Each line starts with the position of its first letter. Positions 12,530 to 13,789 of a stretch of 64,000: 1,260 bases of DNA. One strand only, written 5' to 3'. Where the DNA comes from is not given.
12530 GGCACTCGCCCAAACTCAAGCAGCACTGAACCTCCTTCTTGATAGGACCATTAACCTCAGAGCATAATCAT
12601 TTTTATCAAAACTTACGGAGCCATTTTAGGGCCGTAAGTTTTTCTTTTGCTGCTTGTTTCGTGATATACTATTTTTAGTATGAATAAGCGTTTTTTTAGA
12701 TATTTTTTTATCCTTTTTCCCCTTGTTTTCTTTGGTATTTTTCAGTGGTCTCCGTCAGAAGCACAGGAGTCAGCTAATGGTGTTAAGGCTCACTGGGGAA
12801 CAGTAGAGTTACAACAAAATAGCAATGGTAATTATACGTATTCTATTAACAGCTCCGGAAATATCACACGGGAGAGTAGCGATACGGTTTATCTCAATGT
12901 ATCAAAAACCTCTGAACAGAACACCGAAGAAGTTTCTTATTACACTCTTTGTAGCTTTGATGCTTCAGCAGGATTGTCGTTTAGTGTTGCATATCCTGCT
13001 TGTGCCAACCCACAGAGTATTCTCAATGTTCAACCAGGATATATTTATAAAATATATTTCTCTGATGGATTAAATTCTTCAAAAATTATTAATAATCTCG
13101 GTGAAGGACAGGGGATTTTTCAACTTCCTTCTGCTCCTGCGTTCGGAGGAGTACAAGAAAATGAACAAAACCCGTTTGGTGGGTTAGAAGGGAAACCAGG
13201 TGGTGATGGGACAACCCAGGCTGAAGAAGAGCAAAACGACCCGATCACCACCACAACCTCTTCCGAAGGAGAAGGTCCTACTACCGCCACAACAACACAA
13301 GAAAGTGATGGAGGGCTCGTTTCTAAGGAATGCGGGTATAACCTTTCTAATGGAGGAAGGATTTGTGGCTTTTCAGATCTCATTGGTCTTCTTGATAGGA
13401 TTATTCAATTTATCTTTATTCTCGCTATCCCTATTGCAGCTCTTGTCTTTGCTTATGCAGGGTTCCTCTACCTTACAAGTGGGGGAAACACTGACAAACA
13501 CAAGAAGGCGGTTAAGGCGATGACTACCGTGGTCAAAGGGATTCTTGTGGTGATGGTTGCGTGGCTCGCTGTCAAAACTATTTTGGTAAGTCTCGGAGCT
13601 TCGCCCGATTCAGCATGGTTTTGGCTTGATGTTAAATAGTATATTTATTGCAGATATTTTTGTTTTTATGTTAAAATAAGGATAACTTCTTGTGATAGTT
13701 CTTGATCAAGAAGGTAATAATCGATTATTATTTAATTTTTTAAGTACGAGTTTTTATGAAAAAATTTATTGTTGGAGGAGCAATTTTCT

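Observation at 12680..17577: Island of six paralogous signal-peptide plus 2-TM pilin-like (TrbC/VirB2-like) genes around an SPFH/band-7 gene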

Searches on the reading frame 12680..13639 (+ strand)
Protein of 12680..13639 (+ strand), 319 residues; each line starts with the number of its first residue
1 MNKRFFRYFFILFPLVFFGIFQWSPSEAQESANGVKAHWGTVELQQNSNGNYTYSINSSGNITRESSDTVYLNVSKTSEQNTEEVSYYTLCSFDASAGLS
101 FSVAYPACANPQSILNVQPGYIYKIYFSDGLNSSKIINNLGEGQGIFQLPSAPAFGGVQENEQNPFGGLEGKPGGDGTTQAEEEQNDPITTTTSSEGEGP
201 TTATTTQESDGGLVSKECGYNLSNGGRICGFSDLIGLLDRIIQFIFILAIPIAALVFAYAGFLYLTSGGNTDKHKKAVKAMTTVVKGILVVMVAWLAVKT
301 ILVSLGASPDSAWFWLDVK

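Call 3: search_protein_families(library=pfam, proteins=[window:12680-13639:+], max_evalue=1)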
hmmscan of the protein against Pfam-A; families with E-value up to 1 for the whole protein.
window:12680-13639:+ (319 aa): 3 families
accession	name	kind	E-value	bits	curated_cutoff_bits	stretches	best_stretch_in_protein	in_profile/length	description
PF18895.5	T4SS_pilin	-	5.3e-07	30.1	26.6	1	236-299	7-69/71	Type IV secretion system pilin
PF22352.2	K319L-like_PKD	-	0.037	14.5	27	1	21-74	31-84/84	K319L-like, PKD domain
PF08016.18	PKD_channel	-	0.11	12.4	22.4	1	243-289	133-179/225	Polycystin cation channel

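Call 4: search_protein_families(library=ncbifam, proteins=[window:12680-13639:+], max_evalue=1)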
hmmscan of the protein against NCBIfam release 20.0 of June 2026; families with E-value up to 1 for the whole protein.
window:12680-13639:+ (319 aa): 1 family
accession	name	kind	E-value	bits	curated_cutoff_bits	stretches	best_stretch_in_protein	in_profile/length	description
NF045849.1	ICE_MMCAP2_0565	equivalog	0.0056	16.3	40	1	241-301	16-76/80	Mbov_0395 family pilin-like conjugal transfer protein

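Call 28: find_homologous_proteins(query=window:12680-13639:+, max_evalue=0.001)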
Query window:12680-13639:+ (319 aa): 21 proteins with E <= 0.001 among 2577 candidates.
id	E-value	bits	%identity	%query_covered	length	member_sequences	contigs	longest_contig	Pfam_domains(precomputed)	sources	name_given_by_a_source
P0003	2.5e-211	718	100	100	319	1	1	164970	PF18895.6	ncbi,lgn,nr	ncbi:MAG: pilin [Candidatus Pacebacteria bacterium]|nr:pilin [Candidatus Paceibacterota bacterium]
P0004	1.2e-169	581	89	94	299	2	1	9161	PF18895.6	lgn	-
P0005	2.1e-133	462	75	90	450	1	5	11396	PF18895.6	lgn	-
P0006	3.4e-125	435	68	92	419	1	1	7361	PF18895.6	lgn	-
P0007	3.4e-47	179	38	86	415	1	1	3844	PF18895.6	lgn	-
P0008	8.7e-47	178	37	88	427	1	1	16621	PF18895.6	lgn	-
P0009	1.1e-40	158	55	40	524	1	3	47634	PF18895.6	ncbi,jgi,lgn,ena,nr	ncbi:hypothetical protein KC866_01205 [Patescibacteria group bacterium]|nr:hypothetical protein [Pat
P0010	1.8e-38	150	40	77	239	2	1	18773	PF18895.6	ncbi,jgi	-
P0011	2.9e-36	143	32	100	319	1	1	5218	PF18895.6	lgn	-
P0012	1.3e-34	138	55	37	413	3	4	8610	PF18895.6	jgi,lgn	jgi:hypothetical protein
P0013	4.4e-34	136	34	99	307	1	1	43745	PF18895.6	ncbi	-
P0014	2.6e-33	134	34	85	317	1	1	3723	PF18895.6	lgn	-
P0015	1.7e-30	124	55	37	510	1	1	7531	PF18895.6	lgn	-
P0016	3.7e-30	123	34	85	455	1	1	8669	PF18895.6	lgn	-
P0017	4.9e-30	123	52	33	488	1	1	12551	PF18895.6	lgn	-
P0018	3.6e-26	110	32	87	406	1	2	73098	PF18895.6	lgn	-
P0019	6.0e-26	109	57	29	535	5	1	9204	PF18895.6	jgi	jgi:hypothetical protein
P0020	2.5e-25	107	56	33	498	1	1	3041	PF18895.6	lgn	-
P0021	1.8e-13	68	45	30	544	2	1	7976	PF18895.6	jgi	-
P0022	1.2e-9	56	43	25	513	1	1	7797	PF18895.6,PF16656.12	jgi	-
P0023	3.2e-5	41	36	24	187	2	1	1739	PF18895.6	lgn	-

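Call 29: find_encoding_contigs(protein=P0003, flank=10000, max_places=3)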
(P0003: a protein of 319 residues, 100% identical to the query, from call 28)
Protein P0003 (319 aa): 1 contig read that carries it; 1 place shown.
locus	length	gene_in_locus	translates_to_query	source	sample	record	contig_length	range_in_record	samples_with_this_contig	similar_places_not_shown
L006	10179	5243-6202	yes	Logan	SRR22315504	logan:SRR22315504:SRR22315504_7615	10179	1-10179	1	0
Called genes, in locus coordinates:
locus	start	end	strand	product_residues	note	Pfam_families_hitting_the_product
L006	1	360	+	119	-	?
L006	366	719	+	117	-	-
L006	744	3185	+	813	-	PF00521:DNA_topoisoIV, PF03989:DNA_gyraseA_C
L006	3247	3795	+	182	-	PF01209:Ubie_methyltran, PF13847:Methyltransf_31, PF08241:Methyltransf_11, PF08242:Methyltransf_12, PF13649:Methyltransf_25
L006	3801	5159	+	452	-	PF01547:SBP_bac_1, PF13416:SBP_bac_8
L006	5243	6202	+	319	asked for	PF18895:T4SS_pilin (weak)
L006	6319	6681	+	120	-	PF18895:T4SS_pilin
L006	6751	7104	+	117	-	PF18895:T4SS_pilin (weak)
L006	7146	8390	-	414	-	PF01145:Band_7 (weak)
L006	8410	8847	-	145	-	-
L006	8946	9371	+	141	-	PF04956:TrbC (faint), PF18895:T4SS_pilin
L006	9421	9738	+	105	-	PF18895:T4SS_pilin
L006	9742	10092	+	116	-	PF18895:T4SS_pilin (weak)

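Call 30: find_encoding_contigs(protein=P0018, flank=10000, max_places=2)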
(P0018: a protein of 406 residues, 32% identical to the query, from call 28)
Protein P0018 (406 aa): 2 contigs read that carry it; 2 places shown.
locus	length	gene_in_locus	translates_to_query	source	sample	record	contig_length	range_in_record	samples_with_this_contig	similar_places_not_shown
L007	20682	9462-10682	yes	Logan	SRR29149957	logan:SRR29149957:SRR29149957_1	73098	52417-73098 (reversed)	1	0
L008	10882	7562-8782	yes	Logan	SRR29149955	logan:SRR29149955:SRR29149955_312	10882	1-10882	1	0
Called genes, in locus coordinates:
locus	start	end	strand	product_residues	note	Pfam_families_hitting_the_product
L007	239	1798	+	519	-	PF18657:YDG, PF01471:PG_binding_1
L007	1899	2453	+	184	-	PF01195:Pept_tRNA_hydro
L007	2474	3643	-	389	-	PF21710:Spt6_S1 (faint), PF00575:S1, PF23459:S1_RRP5 (weak)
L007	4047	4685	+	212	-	PF13483:Lactamase_B_3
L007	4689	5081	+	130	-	-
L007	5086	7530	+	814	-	PF00521:DNA_topoisoIV, PF03989:DNA_gyraseA_C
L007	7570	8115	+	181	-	PF01209:Ubie_methyltran, PF13847:Methyltransf_31, PF08241:Methyltransf_11, PF08242:Methyltransf_12, PF13649:Methyltransf_25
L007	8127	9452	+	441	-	PF01547:SBP_bac_1, PF13416:SBP_bac_8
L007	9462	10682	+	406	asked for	PF18895:T4SS_pilin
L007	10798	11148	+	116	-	PF18895:T4SS_pilin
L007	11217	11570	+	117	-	-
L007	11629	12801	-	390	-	-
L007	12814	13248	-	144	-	-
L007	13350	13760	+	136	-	PF04956:TrbC (weak), PF18895:T4SS_pilin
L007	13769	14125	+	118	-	PF18895:T4SS_pilin (weak)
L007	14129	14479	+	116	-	PF18895:T4SS_pilin (weak)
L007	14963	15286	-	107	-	PF02033:RBFA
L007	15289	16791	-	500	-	PF01926:MMR_HSR1, PF00009:GTP_EFTU, PF22042:EF-G_D2, PF03144:GTP_EFTU_D2 (faint), PF11987:IF-2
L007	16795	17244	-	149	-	PF14584:DUF4446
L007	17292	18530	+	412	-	PF00266:Aminotran_5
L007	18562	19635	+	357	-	PF09587:PGA_cap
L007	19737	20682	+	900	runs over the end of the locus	PF02861:Clp_N, PF23569:NBD_SMAX1, PF00004:AAA, PF17871:AAA_lid_9, PF00004:AAA, PF07724:AAA_2, PF07728:AAA_5, PF10431:ClpB_D2-small, +5 more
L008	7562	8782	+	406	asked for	PF18895:T4SS_pilin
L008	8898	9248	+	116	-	PF18895:T4SS_pilin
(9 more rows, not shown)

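Call 31: find_encoding_contigs(protein=P0009, flank=10000, max_places=2)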
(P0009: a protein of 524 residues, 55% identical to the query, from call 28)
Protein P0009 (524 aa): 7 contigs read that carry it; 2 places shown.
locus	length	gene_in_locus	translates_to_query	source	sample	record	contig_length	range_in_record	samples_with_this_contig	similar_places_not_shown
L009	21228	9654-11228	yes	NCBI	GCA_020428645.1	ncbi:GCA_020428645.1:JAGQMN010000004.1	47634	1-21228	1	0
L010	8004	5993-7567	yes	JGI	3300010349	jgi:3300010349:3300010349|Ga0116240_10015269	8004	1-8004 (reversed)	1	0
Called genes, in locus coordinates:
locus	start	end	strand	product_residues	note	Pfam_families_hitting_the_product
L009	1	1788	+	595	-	PF00028:Cadherin (faint), PF16403:Bact_surface_Ig-like, PF01471:PG_binding_1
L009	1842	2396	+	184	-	PF01195:Pept_tRNA_hydro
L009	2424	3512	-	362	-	PF21543:CvfB_2nd (faint), PF21710:Spt6_S1 (faint), PF00575:S1, PF23459:S1_RRP5 (faint), PF00575:S1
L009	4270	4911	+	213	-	PF13483:Lactamase_B_3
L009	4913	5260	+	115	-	-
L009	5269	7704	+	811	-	PF00521:DNA_topoisoIV, PF03989:DNA_gyraseA_C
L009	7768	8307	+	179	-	PF01209:Ubie_methyltran, PF05175:MTS (weak), PF08241:Methyltransf_11, PF08242:Methyltransf_12, PF13649:Methyltransf_25, PF13847:Methyltransf_31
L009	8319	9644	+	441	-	PF01547:SBP_bac_1, PF13416:SBP_bac_8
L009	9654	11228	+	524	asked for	PF18895:T4SS_pilin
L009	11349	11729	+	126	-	PF18895:T4SS_pilin (weak)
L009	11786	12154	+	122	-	PF18895:T4SS_pilin (weak)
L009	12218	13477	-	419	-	PF01145:Band_7 (faint)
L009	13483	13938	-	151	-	-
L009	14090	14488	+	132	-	PF04956:TrbC, PF18895:T4SS_pilin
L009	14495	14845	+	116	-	-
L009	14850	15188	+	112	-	PF18895:T4SS_pilin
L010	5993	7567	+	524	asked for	PF18895:T4SS_pilin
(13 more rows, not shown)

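Call 42: find_related_loci(query=A6, collection=genome_contigs, flank=10000)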
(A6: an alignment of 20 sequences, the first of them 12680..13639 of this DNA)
Query A6 (319 aa) in genome_contigs; peptide patterns used: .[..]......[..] (x = any residue, [..] = any of these).
26 stretches matched a pattern; 9 encode a relative of the query (tblastn E <= 1e-3); 9 distinct loci.
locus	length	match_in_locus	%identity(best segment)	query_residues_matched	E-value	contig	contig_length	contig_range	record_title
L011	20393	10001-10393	55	188-316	3e-42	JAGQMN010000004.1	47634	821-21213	MAG: Patescibacteria group bacterium isolate HKST-UBA43 NODE_4_length_47634_cov_7.173939, whole genome shotgun sequence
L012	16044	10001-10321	59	210-316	4e-39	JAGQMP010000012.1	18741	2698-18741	MAG: Patescibacteria group bacterium isolate HKST-UBA45 2012-05-30_1_(paired)_contig_59593, whole genome shotgun sequenc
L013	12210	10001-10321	60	210-314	2e-37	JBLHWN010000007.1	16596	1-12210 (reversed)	MAG: Candidatus Paceibacteria bacterium isolate 3300046534_166 Ga0491194_0007552, whole genome shotgun sequence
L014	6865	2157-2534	48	190-316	4e-36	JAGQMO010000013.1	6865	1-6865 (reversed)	MAG: Patescibacteria group bacterium isolate HKST-UBA44 2012-05-30_1_(paired)_contig_32559, whole genome shotgun sequenc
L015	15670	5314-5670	56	200-316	5e-34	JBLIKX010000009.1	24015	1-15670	MAG: Crocinitomicaceae bacterium isolate 3300054694_38 Ga0535664_0001901, whole genome shotgun sequence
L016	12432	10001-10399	42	173-315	2e-28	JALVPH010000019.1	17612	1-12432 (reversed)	MAG: Candidatus Parcubacteria bacterium isolate A3_metabat1_scaf2bin.109 A3_NODE_1718_length_17612_cov_2.285273, whole g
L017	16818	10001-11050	45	45-318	1e-28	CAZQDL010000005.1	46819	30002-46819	MAG TPA_asm: uncultured Candidatus Saccharibacteria bacterium isolate SRP118108_co5_237 genome assembly, contig: NODE_45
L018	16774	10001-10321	46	209-315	1e-27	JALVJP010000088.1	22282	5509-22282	MAG: Candidatus Parcubacteria bacterium isolate A1_metabat2_scaf2bin.063 A1_NODE_666_length_22282_cov_2.078628, whole ge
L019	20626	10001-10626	55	252-307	7e-12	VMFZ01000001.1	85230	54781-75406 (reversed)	MAG: Parcubacteria group bacterium Gr01-1014_17 G01um101417_scaffold_203, whole genome shotgun sequence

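Call 45: search_protein_families(library=pfam, proteins=[L007:11629-12801:-, L011:11398-12657:-, L014:3541-4650:-, L017:11945-13048:-, L019:12230-12916:-, L019:12916-13989:-, L019:14192-15019:-, L019:14973-16214:-, L019:16372-17661:-, L012:11341-12501:-], max_evalue=0.1)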
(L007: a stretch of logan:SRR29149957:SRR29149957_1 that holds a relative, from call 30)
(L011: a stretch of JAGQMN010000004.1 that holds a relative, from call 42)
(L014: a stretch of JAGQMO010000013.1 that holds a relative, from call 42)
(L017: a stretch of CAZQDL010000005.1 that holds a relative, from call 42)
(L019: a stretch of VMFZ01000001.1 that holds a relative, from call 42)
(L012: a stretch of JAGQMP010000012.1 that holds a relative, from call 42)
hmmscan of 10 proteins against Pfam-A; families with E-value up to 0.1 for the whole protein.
L007:11629-12801:- (390 aa): 1 family
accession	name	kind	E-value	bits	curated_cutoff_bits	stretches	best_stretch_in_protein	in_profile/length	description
PF08614.16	ATG16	-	0.083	13.5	33.7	0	228-345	61-169/200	Autophagy protein 16 (ATG16)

L011:11398-12657:- (419 aa): 1 family
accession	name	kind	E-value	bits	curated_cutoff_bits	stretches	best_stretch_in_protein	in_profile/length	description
PF01145.31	Band_7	-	1.9e-05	25.3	23.6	1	113-268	30-169/176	SPFH domain / Band 7 family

L014:3541-4650:- (369 aa): 0 families

L017:11945-13048:- (367 aa): 1 family
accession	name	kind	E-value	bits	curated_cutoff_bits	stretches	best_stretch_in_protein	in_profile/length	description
PF24561.1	TRAPPC8_C_arth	-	0.095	13.4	27.8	0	228-306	12-90/196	TRAPPC8, C-terminal, arthropods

L019:12230-12916:- (228 aa): 2 families
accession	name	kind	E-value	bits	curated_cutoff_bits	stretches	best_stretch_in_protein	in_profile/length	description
PF07331.16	TctB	-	0.0028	18.3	29.1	1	21-120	5-96/137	Tripartite tricarboxylate transporter TctB family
PF11992.13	TgpA_N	-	0.009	15.5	30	1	59-126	123-191/333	TgpA N-terminal domain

L019:12916-13989:- (357 aa): 3 families
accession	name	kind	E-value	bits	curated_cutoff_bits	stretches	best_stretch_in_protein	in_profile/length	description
PF01145.31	Band_7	-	3.7e-11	43.8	23.6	1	60-278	2-166/176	SPFH domain / Band 7 family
PF01761.26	DHQ_synthase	-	0.074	13.2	24.2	0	306-334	24-51/115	3-dehydroquinate synthase N-terminal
PF00465.25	Fe-ADH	-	0.091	12.8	31.3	0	317-338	84-105/168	Iron-containing alcohol dehydrogenase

L019:14192-15019:- (275 aa): 1 family
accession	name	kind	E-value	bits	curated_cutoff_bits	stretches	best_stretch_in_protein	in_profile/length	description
PF04335.19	VirB8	-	0.054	13.8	23.2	0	131-196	11-75/213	VirB8 protein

L019:14973-16214:- (413 aa): 1 family
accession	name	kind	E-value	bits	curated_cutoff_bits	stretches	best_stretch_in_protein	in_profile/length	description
PF01145.31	Band_7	-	2.6e-08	34.6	23.6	1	209-329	63-175/176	SPFH domain / Band 7 family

L019:16372-17661:- (429 aa): 1 family
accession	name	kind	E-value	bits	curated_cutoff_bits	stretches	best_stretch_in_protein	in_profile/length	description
PF01145.31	Band_7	-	0.0094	16.5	23.6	1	198-356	49-176/176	SPFH domain / Band 7 family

L012:11341-12501:- (386 aa): 0 families

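Call 71: predict_structure(alignment_id=A6)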
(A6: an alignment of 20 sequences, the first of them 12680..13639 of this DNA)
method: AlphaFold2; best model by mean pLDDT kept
length: 319 residues; sequences in the alignment: 20
mean_pLDDT: 68.5   pTM: 0.44
mean pLDDT of the five models: 68.5, 68.0, 66.7, 66.0, 65.8
residues with pLDDT >= 90: 78; 70-90: 111; 50-70: 33; < 50: 97
segments of 3 or more residues with pLDDT < 50: 1-3, 17-30, 156-214, 216-222, 311-319
pLDDT, mean of each block of 10 residues (from residue 1): 52 49 38 80 90 92 91 93 91 91 91 87 94 87 82 61 31 30 30 32 28 43 51 70 81 87 82 82 85 82 64 39
secondary structure, 60 per line:
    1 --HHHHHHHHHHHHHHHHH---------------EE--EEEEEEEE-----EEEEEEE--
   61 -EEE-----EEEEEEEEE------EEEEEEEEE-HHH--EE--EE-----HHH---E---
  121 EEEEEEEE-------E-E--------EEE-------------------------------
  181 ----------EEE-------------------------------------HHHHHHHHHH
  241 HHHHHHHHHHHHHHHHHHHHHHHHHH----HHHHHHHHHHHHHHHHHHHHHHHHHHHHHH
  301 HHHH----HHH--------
elements in order: H3-19 E39-46 E52-58 E62-64 E70-78 E85-93 E121-128 E147-149 E191-193 H231-266 H271-304

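Call 74: fold_search(model_id=the predicted structure, library=pdb)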
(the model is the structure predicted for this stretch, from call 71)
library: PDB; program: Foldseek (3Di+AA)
matches with E <= 10: 538; with E <= 0.001: 0
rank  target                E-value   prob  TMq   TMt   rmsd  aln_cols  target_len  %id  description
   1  8dl0_C                1.4e-02  0.77  0.17  0.15  14.0       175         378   11  CryoEM structure of the nucleotide-free and open channel A.aeolicus WzmWzt transporter (released 2022-09-21)
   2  2n80_MODEL_1_B        2.9e-02  0.75  0.20  0.32   6.1       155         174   10  p75NTR DD:RhoGDI (released 2015-12-23)
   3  8dky_A                2.9e-02  0.57  0.16  0.28  14.3       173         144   10  Crystal structure of the Aquifex aeolicus Wzt Carbohydrate Binding Domain bound to 3-O-methyl-D-mannose (released 2022-09-21)
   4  6hpd                  4.3e-02  0.75  0.18  0.07   6.8       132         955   11  The structure of a beta-glucuronidase from glycoside hydrolase family 2 (released 2019-07-24)
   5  2ji0                  4.5e-02  0.75  0.20  0.36   6.3       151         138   10  CRYSTAL STRUCTURE OF RHOGDI K138Y, K141Y MUTANT (released 2007-05-08)
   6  7op6_A                5.6e-02  0.91  0.21  0.09   7.0       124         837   10  Bacteroides thetaiotaomicron mannosidase GH2 with beta-manno-configured cyclophellitol aziridine (released 2022-05-18)
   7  2vl4_A                6.3e-02  0.91  0.21  0.09   7.0       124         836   10  Structural and biochemical evidence for a boat-like transition state in beta-mannosidases (released 2008-04-01)
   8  2vjx_A                7.4e-02  0.89  0.21  0.09   7.0       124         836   10  Structural and biochemical evidence for a boat-like transition state in beta-mannosidases (released 2008-04-01)
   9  2vot_B                8.8e-02  0.87  0.21  0.09   6.9       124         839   10  Structural and biochemical evidence for a boat-like transition state in beta-mannosidases (released 2008-04-01)
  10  2vr4_A                8.8e-02  0.85  0.21  0.09   7.0       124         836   10  Transition-state mimicry in mannoside hydrolysis: characterisation of twenty six inhibitors and insight into binding f (released 2008-04-08)
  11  2vqu_A                9.3e-02  0.85  0.21  0.09   7.0       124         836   10  Structural and biochemical evidence for a boat-like transition state in beta-mannosidases (released 2008-04-01)
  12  2je8_A                9.9e-02  0.54  0.17  0.08   8.4       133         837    8  Structure of a beta-mannosidase from Bacteroides thetaiotaomicron (released 2007-02-06)
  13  6msv_B                9.9e-02  0.47  0.14  0.38   7.5       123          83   12  Structure of the 6th type III domain from human fibronectin (released 2019-10-23)
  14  2je8_B                1.2e-01  0.84  0.21  0.09   6.9       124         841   10  Structure of a beta-mannosidase from Bacteroides thetaiotaomicron (released 2007-02-06)
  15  5dmy_A                1.2e-01  0.54  0.20  0.09   5.8       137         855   13  Beta-galactosidase - construct 33-930 (released 2016-10-05)
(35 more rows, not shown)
